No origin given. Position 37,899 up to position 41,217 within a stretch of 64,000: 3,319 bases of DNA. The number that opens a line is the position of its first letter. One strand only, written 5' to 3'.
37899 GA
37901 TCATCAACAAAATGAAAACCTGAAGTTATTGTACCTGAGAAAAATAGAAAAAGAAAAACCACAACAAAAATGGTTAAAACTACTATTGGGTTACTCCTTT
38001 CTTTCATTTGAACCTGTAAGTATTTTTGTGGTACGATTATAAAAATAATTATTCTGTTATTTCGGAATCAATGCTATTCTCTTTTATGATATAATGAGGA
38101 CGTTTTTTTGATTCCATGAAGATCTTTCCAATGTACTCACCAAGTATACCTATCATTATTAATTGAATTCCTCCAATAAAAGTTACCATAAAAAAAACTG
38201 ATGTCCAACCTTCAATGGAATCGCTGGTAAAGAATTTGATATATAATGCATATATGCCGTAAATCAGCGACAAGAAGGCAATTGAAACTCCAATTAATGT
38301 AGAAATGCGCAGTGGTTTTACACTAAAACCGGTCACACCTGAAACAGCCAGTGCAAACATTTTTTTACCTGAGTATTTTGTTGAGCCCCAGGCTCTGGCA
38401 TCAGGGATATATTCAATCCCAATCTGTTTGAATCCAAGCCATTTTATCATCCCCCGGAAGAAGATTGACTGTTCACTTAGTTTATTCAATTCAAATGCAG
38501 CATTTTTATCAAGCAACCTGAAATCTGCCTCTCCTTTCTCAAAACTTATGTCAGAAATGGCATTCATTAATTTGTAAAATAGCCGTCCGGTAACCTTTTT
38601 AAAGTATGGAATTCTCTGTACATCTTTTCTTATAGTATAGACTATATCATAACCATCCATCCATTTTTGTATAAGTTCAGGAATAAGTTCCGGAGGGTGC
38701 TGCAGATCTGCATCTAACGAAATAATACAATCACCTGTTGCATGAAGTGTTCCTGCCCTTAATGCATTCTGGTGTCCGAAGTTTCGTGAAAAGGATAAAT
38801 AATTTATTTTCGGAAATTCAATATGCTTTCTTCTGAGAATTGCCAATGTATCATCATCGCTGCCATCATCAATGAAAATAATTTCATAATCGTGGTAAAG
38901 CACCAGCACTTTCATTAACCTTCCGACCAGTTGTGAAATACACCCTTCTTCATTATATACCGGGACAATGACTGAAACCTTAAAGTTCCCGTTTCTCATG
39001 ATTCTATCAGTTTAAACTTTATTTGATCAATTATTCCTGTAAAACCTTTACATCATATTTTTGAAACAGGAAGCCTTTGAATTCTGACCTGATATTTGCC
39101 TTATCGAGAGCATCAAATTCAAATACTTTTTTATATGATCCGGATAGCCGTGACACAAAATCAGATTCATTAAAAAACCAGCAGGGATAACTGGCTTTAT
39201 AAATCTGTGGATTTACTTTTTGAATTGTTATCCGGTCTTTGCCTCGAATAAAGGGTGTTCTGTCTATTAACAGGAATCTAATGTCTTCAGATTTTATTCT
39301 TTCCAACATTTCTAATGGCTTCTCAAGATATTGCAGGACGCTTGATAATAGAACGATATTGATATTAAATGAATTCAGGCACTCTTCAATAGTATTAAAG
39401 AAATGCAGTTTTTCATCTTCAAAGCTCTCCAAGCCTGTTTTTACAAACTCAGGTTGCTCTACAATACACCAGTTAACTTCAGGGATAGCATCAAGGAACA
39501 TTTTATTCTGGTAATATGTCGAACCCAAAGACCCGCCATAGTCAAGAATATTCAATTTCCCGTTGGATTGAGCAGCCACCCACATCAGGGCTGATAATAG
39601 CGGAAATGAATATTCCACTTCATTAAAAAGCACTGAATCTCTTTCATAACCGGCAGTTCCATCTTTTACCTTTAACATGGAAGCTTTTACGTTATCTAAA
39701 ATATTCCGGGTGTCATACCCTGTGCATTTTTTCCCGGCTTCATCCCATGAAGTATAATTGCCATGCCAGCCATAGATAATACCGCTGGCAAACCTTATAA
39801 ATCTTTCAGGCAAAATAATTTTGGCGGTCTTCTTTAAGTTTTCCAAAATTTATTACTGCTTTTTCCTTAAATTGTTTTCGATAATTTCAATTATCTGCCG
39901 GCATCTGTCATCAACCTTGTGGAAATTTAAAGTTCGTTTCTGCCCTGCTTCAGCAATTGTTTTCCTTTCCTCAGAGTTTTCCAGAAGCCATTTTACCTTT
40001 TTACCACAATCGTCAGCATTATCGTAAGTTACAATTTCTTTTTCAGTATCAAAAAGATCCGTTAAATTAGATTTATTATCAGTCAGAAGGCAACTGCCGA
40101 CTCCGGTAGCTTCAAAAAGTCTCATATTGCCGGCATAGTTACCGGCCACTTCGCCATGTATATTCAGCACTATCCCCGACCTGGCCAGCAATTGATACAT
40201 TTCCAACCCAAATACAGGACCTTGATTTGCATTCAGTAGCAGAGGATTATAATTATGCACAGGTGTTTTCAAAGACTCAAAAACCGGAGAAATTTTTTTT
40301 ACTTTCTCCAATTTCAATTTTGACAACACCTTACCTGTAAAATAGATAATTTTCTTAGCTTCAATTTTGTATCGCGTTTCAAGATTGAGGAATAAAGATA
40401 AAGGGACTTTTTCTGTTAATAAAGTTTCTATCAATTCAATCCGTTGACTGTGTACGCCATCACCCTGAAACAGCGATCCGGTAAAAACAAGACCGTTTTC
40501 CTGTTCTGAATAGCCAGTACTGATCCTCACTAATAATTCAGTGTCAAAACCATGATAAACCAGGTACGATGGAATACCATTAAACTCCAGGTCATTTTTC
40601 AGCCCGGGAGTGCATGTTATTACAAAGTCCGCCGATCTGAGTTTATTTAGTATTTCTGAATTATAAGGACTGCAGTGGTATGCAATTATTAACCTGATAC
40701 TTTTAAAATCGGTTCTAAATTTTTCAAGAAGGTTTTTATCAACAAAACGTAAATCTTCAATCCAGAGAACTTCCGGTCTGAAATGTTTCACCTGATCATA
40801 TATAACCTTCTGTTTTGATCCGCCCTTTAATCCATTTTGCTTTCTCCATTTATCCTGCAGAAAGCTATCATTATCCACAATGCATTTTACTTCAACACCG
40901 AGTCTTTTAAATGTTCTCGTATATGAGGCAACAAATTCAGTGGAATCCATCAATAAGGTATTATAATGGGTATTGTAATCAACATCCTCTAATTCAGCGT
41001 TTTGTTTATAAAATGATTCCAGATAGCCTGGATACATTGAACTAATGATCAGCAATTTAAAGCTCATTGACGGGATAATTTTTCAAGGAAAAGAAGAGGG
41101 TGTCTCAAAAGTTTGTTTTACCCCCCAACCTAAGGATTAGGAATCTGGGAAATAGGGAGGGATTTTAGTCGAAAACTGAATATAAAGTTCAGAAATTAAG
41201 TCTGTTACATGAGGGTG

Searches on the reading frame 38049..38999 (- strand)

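Call 44: search_protein_families(library=pfam, proteins=[window:38049-38999:-], max_evalue=0.0001)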
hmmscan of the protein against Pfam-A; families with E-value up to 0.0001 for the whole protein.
window:38049-38999:- (316 aa): 3 families
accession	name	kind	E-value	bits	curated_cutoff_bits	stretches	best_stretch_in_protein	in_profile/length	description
PF00535.33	Glycos_transf_2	-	7.1e-32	111.1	23.3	1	9-138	1-129/168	Glycosyl transferase family 2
PF13641.12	Glyco_tranf_2_3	-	3.1e-07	31.1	27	1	8-146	3-144/230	Glycosyltransferase like family 2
PF10111.15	Glyco_tranf_2_2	-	4e-05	23.7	27.3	1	9-99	1-92/276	Glycosyltransferase like family 2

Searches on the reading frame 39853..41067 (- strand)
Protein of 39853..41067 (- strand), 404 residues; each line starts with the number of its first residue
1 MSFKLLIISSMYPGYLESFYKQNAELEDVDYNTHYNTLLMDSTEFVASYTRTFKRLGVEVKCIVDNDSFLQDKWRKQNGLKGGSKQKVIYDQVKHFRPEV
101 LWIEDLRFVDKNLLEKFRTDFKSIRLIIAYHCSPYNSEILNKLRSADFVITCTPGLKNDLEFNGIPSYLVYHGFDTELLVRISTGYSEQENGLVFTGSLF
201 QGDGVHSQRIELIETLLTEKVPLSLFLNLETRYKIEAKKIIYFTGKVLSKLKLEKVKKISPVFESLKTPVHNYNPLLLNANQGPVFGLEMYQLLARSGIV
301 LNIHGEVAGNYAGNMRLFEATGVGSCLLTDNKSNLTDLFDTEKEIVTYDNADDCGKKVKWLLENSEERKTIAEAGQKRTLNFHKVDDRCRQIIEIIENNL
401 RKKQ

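Call 44: search_protein_families(library=pfam, proteins=[window:39853-41067:-], max_evalue=0.0001)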
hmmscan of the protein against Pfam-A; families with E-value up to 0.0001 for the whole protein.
window:39853-41067:- (404 aa): 1 family
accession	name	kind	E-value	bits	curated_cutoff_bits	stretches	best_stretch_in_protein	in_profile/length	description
PF13524.12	Glyco_trans_1_2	-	2.9e-27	95.8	25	1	280-393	30-143/144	Glycosyl transferase-like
